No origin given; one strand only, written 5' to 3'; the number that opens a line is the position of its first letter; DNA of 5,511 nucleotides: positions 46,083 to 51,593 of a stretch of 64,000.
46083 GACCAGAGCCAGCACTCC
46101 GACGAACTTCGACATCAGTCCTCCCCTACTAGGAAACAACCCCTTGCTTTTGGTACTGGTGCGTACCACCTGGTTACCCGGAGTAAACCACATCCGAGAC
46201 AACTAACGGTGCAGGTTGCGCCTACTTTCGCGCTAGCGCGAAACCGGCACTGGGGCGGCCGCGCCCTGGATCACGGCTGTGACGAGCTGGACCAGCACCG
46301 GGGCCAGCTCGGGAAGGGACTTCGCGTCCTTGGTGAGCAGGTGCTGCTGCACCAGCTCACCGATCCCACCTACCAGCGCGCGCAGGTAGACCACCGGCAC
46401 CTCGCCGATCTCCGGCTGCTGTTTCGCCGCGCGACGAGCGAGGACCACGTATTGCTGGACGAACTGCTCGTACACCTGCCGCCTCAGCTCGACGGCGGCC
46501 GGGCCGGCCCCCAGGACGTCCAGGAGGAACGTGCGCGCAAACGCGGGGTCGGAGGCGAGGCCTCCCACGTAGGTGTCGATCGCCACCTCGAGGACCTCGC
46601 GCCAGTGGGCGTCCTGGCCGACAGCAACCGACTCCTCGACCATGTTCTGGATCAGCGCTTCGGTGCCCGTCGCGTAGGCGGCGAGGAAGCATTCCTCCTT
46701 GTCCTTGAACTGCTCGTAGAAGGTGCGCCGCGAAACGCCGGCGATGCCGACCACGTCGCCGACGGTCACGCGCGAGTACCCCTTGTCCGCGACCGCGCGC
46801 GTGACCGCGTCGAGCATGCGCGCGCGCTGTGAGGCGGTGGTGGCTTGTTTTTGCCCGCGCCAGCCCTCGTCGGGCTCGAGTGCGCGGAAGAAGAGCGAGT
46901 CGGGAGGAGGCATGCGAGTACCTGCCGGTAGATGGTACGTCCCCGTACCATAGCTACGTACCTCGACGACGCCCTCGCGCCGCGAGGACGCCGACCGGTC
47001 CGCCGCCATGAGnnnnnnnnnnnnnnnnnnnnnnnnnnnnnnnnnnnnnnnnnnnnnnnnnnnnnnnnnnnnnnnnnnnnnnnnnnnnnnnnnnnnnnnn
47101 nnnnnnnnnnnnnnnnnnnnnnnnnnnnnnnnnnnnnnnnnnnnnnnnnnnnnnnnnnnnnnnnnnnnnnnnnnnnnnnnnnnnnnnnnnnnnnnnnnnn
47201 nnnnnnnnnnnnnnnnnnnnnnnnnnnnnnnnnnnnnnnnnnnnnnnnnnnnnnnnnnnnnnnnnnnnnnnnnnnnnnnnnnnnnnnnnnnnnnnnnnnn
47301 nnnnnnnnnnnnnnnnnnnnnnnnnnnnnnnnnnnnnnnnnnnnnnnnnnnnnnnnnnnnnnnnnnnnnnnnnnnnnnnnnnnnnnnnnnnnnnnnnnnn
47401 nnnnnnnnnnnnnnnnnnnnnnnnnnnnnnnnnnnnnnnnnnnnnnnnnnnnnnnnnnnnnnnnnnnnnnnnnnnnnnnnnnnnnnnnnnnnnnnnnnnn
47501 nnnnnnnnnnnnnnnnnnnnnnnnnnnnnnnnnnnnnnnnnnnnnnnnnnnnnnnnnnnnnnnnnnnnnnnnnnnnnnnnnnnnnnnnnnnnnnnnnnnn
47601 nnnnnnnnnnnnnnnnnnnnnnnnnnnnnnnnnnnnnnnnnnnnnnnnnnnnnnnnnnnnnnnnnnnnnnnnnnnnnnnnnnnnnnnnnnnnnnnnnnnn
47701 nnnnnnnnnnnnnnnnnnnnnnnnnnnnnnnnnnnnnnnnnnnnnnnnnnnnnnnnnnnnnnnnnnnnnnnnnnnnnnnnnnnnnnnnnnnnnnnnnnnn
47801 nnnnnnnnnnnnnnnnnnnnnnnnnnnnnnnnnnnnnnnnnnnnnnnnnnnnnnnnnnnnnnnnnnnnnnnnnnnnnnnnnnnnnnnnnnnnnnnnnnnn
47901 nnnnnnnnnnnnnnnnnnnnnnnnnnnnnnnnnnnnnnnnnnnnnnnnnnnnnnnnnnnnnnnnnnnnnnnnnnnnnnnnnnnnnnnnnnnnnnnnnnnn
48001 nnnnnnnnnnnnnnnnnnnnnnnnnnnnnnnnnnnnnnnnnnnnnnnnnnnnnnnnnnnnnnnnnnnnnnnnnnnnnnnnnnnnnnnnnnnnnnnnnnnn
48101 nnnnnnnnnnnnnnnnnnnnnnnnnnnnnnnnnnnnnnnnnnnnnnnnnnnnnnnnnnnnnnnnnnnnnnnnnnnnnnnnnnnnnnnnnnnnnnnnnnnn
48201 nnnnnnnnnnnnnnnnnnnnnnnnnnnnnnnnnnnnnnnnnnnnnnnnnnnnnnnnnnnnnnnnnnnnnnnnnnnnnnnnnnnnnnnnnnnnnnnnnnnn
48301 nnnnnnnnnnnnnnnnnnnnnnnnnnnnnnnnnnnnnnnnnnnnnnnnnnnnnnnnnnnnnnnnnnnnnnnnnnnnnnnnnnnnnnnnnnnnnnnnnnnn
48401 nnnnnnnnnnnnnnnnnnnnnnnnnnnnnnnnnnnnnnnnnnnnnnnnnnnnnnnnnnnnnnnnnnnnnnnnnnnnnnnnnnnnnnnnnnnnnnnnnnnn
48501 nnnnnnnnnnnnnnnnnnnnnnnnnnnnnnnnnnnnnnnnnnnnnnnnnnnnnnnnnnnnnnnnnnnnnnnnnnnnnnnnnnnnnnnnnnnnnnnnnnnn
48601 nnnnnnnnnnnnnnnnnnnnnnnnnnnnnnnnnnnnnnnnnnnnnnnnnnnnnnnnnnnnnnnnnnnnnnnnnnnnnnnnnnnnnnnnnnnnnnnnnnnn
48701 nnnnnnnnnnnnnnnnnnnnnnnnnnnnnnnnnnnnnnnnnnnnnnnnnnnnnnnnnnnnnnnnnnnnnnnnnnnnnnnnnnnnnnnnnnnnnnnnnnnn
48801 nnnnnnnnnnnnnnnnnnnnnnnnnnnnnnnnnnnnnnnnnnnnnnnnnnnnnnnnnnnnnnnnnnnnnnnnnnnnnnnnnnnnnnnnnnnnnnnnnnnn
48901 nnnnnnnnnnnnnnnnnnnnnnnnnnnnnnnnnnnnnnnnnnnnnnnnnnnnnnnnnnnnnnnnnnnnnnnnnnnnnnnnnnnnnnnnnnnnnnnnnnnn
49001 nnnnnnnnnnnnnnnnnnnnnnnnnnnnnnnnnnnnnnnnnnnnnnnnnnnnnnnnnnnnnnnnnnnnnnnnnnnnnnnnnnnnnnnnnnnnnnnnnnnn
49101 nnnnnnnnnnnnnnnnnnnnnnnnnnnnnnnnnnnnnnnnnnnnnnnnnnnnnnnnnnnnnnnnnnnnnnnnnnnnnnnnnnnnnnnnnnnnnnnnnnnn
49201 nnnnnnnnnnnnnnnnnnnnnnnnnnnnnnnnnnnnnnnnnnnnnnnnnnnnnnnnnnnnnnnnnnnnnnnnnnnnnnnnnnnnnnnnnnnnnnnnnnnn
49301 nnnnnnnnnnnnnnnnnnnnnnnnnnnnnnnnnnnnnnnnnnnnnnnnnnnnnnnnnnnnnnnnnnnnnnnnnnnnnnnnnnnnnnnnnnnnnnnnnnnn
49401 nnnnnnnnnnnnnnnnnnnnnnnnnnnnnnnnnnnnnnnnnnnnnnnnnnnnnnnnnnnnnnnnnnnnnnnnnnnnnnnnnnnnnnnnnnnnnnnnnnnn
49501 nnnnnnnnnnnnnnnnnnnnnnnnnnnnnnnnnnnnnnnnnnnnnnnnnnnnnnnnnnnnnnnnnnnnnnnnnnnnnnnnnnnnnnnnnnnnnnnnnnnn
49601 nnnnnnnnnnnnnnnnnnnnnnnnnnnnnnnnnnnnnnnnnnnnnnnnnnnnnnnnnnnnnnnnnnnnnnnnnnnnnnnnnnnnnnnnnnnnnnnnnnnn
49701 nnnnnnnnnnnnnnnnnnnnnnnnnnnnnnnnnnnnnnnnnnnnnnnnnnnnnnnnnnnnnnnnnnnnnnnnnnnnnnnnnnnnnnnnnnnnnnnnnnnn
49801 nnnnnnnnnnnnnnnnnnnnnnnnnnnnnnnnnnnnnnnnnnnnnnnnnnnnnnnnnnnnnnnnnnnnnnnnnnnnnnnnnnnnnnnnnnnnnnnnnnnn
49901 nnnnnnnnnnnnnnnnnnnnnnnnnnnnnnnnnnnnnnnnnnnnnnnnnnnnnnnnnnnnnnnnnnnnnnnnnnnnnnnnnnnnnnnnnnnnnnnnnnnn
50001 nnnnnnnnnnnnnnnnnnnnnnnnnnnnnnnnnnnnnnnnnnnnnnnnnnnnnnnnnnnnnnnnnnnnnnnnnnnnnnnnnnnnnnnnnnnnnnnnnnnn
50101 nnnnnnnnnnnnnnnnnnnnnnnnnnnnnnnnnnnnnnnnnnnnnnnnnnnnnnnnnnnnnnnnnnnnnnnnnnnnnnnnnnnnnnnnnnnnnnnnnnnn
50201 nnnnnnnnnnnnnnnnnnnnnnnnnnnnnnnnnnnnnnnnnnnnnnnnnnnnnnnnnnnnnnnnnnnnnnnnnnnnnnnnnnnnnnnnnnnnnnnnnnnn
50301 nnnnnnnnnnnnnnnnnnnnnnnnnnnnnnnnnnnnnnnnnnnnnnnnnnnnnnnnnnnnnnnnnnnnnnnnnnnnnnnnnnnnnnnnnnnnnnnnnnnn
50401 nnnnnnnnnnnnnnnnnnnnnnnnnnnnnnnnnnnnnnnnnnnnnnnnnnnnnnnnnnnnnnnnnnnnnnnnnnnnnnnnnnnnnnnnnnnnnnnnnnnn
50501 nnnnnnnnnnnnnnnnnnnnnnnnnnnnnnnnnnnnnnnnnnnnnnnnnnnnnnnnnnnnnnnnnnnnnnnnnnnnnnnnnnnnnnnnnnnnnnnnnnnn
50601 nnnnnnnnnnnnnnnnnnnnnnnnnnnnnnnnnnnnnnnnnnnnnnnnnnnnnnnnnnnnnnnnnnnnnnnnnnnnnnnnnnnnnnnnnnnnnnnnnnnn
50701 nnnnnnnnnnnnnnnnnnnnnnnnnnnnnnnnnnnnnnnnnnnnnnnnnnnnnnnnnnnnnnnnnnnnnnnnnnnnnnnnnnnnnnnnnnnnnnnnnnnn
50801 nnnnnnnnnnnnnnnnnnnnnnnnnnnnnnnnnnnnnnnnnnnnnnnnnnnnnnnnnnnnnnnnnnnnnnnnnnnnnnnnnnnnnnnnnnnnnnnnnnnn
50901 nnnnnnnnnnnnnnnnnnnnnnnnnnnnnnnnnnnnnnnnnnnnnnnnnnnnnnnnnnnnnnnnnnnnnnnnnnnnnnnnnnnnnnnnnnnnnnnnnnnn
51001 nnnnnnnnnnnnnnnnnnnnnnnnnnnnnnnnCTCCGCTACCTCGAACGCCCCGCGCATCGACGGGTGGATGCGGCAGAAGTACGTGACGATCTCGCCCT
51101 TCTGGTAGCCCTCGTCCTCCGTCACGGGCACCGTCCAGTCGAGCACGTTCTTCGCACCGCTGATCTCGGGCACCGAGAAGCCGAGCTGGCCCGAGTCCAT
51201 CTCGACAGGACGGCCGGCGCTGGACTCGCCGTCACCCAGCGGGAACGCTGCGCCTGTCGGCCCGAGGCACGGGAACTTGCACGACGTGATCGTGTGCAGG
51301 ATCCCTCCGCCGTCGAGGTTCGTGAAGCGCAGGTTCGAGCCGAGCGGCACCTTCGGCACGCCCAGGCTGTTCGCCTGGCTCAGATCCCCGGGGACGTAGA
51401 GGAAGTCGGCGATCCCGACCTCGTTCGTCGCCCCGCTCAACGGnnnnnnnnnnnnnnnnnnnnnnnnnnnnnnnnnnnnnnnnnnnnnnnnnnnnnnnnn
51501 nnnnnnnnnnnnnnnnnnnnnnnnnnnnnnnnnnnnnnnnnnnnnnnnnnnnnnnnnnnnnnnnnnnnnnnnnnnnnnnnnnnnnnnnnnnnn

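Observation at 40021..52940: Tandemly duplicated secreted copper cassette: PHM/DBH-like monooxygenase-cupredoxin, long-leader Tat amidohydrolase, beta-propeller-cupredoxin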

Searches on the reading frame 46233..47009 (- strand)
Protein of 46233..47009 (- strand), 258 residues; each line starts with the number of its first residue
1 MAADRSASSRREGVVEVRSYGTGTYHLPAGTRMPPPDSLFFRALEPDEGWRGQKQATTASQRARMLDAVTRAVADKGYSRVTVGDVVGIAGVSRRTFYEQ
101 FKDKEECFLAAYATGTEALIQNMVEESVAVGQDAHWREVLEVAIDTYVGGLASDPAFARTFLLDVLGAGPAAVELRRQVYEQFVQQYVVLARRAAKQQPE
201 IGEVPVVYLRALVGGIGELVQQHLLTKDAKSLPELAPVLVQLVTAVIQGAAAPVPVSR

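Call 3: search_protein_families(library=pfam, proteins=[window:46233-47009:-], max_evalue=0.01)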
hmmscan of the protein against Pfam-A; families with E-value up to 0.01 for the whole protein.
window:46233-47009:- (258 aa): 1 family
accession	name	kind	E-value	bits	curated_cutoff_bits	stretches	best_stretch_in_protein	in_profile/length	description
PF00440.29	TetR_N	-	2.1e-10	40.7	24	1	66-111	2-47/47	Bacterial regulatory proteins, tetR family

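Call 4: search_protein_families(library=ncbifam, proteins=[window:46233-47009:-], max_evalue=0.01)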
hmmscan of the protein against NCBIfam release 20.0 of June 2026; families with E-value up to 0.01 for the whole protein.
window:46233-47009:- (258 aa): 16 families
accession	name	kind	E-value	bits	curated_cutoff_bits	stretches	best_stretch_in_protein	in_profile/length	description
NF053878.1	FATransRegFadRBac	equivalog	8.8e-09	35.4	200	1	64-245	7-186/190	fatty acid metabolism transcriptional regulator FadR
TIGR03968.1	mycofact_TetR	equivalog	1.3e-06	28.1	224.9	1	59-121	8-70/190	mycofactocin system transcriptional regulator MftR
NF007949.0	PRK10668.1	equivalog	1.9e-06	27.5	271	1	58-125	9-75/216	multidrug efflux transporter transcriptional repressor AcrR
TIGR02366.1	DHAK_reg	equivalog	3e-06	27.3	129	1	68-116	11-59/176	dihydroxyacetone kinase transcriptional activator DhaS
NF050111.1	TransRegSACE7040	equivalog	5.6e-06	26.4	250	1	61-198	2-136/186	SACE_7040 family transcriptional regulator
NF051852.1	efflux_TF_MtrR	exception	7e-06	26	280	1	61-146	11-95/205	multidrug efflux system transcriptional repressor MtrR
NF007430.0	PRK09975.1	equivalog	1.1e-05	24.6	274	1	58-127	9-80/220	acrEF/envCD operon transcriptional regulator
NF053731.1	TransRegFasRMycb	equivalog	1.3e-05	25.1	330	1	59-148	10-96/199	HTH-type transcriptional activator FasR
NF058643.1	TranRegCurRPseudo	equivalog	1.7e-05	24.6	300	1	59-107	6-54/193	TetR family transcriptional repressor CurR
TIGR03384.1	betaine_BetI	equivalog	2.4e-05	24.1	201.3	1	58-138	6-83/189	choline-binding transcriptional repressor BetI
NF001978.0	PRK00767.1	equivalog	2.8e-05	24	118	1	61-144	10-91/197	transcriptional regulator BetI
NF041196.1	ScbR_bind_reg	equivalog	0.00011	22.5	150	1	60-201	6-145/191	ScbR family autoregulator-binding transcription factor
NF008402.0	PRK11202.1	equivalog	0.00019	21.2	151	1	61-173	13-125/211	HTH-type transcriptional repressor FabR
NF033703.1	transcr_KstR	equivalog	0.0011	18.5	280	1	59-173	6-120/185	cholesterol catabolism transcriptional regulator KstR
NF000040.3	Tn10_TetC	equivalog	0.0022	18.2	425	1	65-114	18-67/197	tetracyline resistance-associated transcriptional repressor TetC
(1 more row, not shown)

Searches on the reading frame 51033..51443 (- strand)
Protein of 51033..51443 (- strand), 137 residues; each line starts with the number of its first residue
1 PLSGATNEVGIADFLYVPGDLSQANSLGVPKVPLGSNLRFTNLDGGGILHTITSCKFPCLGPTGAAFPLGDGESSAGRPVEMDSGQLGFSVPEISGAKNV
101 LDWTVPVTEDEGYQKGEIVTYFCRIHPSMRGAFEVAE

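Call 83: search_solved_structures(query=window:51033-51443:-, max_evalue=10, show_alignments=2)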
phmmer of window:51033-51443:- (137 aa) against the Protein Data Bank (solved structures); distinct sequences matched with E-value up to 10: 0.
